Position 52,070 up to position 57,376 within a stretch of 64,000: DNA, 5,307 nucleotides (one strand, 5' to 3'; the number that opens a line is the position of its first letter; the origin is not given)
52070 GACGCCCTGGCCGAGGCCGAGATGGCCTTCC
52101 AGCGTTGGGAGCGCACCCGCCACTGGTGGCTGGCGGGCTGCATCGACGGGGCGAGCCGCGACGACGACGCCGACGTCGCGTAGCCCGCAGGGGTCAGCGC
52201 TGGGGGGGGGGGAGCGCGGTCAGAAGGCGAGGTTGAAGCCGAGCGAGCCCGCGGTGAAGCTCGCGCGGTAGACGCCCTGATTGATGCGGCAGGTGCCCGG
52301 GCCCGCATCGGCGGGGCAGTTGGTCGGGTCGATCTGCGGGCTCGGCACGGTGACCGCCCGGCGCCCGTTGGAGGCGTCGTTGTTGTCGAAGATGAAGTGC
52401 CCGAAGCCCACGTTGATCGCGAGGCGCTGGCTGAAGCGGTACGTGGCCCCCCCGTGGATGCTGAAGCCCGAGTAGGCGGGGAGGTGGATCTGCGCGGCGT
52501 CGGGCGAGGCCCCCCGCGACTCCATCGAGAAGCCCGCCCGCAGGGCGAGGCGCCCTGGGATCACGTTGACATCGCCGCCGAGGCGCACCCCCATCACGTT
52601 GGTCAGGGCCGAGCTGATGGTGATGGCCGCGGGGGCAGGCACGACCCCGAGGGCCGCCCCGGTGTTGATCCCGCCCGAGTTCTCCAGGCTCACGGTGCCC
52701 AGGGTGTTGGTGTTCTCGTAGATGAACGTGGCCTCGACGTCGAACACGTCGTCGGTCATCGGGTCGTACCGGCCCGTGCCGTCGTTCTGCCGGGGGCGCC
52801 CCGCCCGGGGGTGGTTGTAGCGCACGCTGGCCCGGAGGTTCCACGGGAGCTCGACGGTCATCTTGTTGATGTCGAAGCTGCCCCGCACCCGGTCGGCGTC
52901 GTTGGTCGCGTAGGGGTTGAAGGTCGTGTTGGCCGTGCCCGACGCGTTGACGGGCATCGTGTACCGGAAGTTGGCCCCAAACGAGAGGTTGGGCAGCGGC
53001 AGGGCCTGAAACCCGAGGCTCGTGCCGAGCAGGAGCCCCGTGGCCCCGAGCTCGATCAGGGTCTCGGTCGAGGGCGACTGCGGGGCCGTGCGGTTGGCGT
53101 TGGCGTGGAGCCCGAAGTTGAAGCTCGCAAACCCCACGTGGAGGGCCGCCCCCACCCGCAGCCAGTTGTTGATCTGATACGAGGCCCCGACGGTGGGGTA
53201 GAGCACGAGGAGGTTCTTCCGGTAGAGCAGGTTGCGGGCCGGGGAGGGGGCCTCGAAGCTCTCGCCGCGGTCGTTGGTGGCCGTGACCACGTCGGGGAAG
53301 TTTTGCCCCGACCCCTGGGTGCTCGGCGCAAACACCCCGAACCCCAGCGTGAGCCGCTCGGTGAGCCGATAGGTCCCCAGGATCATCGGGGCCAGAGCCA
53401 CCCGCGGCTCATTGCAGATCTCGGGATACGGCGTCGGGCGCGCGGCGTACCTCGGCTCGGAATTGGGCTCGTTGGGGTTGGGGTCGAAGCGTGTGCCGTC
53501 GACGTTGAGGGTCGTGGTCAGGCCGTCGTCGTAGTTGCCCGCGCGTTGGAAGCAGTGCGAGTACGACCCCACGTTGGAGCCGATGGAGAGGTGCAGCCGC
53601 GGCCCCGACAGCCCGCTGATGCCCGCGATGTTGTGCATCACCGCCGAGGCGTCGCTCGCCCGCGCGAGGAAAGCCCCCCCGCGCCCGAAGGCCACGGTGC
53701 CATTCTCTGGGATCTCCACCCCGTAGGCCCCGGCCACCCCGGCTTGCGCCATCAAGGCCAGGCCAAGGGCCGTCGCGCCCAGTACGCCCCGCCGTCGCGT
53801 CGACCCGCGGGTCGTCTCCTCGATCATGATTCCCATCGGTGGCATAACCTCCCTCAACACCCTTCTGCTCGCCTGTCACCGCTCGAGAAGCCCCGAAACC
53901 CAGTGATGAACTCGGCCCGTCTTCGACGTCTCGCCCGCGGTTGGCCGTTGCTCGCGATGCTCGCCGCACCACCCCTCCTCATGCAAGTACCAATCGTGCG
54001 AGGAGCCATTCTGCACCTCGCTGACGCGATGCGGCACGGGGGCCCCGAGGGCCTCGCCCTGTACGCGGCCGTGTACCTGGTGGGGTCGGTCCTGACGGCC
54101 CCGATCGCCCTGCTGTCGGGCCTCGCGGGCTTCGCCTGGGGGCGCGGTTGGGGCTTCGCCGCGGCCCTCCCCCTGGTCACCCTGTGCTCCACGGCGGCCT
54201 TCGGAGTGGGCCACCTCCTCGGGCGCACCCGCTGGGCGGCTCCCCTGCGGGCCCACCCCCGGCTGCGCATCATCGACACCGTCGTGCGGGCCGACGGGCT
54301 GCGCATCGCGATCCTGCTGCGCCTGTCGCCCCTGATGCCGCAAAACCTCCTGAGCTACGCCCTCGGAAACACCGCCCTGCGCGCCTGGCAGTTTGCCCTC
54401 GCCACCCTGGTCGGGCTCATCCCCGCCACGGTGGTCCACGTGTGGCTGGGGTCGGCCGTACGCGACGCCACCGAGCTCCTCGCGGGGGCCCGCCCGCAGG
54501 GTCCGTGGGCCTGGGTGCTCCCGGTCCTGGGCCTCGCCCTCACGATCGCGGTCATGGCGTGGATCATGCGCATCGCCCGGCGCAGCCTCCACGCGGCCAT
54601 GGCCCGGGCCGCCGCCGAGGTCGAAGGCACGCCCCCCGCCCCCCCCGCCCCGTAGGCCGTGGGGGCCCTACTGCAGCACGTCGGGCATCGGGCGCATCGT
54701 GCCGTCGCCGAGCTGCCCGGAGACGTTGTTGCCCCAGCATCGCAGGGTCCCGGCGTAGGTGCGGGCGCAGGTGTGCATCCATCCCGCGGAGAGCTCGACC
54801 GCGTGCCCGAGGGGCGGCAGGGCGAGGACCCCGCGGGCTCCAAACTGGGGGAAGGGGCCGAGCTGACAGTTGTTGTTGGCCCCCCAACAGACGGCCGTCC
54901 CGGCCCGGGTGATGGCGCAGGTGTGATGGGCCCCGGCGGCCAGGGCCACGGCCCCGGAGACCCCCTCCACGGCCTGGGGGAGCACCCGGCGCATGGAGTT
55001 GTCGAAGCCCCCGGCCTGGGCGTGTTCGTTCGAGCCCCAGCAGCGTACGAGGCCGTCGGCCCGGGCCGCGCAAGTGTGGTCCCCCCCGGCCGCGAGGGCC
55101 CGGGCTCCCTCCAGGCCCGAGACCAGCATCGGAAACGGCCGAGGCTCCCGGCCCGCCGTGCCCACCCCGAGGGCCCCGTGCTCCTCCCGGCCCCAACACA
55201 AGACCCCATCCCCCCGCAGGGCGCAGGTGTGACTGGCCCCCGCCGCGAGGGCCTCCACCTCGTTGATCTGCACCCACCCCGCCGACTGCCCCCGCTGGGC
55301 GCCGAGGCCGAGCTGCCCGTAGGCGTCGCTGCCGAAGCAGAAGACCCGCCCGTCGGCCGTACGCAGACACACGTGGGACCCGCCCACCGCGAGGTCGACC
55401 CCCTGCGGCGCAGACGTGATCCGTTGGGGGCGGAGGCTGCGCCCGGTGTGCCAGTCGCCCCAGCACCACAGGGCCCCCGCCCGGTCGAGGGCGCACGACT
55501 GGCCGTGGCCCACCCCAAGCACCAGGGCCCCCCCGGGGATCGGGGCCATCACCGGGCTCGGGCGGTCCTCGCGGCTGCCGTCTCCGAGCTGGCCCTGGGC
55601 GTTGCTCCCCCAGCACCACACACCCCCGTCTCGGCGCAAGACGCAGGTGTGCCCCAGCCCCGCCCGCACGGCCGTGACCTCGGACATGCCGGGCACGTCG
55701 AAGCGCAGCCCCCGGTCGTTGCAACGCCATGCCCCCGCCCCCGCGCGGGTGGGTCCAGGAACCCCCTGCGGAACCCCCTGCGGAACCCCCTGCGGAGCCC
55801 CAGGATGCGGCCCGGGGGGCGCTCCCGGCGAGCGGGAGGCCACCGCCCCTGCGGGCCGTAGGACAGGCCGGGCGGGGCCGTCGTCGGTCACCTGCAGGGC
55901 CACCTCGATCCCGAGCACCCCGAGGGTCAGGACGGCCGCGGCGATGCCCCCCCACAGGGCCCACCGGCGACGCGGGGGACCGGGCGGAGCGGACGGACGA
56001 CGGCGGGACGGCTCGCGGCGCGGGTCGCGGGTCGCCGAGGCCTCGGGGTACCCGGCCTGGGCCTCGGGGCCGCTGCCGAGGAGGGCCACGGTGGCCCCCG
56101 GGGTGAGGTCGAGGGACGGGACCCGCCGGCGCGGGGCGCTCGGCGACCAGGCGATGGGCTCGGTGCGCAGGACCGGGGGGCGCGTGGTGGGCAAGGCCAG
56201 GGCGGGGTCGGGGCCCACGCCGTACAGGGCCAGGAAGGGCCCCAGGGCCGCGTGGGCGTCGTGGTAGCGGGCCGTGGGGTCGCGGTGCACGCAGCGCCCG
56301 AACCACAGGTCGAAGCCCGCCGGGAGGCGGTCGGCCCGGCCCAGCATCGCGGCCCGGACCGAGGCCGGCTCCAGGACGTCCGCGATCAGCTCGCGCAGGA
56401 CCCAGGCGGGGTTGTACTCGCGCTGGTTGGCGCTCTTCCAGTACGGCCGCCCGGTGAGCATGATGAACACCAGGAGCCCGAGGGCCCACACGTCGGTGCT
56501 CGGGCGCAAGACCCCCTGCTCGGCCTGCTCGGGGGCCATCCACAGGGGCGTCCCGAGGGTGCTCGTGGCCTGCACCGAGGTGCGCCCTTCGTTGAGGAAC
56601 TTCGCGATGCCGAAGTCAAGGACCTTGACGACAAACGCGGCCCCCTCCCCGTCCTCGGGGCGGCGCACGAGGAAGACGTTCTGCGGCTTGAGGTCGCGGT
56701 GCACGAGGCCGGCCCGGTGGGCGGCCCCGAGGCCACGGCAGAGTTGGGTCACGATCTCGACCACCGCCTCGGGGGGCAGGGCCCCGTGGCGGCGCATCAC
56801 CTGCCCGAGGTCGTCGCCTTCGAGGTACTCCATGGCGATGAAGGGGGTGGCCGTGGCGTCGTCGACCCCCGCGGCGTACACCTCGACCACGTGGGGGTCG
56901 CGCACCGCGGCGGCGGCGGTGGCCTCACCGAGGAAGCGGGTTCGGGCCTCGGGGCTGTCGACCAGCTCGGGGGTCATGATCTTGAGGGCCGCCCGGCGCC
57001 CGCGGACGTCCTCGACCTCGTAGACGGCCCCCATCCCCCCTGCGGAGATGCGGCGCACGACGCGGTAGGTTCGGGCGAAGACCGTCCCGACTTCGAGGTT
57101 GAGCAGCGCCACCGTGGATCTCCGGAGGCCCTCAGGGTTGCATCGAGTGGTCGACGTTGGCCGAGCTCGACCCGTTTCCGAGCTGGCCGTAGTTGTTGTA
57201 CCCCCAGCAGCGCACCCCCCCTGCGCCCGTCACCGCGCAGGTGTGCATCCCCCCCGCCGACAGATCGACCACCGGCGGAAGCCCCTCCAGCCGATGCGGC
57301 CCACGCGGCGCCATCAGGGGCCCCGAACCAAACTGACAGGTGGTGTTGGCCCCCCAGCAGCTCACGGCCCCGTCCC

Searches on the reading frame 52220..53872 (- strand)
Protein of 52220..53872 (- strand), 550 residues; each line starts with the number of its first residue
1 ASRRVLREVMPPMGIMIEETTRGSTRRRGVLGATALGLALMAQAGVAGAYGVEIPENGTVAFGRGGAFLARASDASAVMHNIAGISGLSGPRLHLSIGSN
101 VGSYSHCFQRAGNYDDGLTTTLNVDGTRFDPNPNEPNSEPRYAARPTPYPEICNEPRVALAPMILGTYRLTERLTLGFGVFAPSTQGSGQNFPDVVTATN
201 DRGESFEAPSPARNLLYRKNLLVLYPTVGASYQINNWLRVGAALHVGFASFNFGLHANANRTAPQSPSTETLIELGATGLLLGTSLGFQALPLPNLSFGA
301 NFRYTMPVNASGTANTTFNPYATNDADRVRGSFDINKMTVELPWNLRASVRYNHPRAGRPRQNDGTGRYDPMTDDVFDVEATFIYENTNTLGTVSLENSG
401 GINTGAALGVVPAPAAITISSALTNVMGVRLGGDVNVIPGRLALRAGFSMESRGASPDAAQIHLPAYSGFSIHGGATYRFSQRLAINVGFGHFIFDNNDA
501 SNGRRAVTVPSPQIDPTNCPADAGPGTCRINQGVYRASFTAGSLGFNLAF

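Call 87: search_protein_families(library=pfam, proteins=[window:52220-53872:-], max_evalue=0.00001)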
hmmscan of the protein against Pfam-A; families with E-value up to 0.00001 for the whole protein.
window:52220-53872:- (550 aa): 2 families
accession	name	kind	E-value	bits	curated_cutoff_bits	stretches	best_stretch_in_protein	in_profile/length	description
PF03349.22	Toluene_X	-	4.3e-11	42.4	29.7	0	44-351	5-272/421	Outer membrane protein transport protein (OMPP1/FadL/TodX)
PF13505.12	OMP_b-brl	-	5e-06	27.2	28.7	0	372-500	53-162/175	Outer membrane protein beta-barrel domain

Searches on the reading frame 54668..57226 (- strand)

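Call 87: search_protein_families(library=pfam, proteins=[window:54668-57226:-], max_evalue=0.00001)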
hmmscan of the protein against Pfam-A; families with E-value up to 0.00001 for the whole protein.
window:54668-57226:- (852 aa): 7 families
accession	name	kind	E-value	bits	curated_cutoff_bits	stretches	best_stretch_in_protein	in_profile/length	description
PF25390.1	WD40_RLD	-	3.5e-65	221.1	150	2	600-842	22-281/363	RCC1-like domain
PF13540.12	RCC1_2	-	7.6e-50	166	22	6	517-546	1-30/30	Regulator of chromosome condensation (RCC1) repeat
PF00069.31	Pkinase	-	1.1e-40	140.2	31.7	1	54-322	1-253/263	Protein kinase domain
PF00415.24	RCC1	-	5e-29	101.1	21.7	2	675-720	4-49/50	Regulator of chromosome condensation (RCC1) repeat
PF07714.23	PK_Tyr_Ser-Thr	-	3.9e-26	92.4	23.1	1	58-269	5-212/258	Protein tyrosine and serine/threonine kinase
PF25384.1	Alsin_RLD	-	1.6e-12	47.9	100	0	811-847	279-315/405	Alsin RCC1-like domain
PF01636.29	APH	-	2.4e-06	27.9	23.2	0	57-172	2-110/239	Phosphotransferase enzyme family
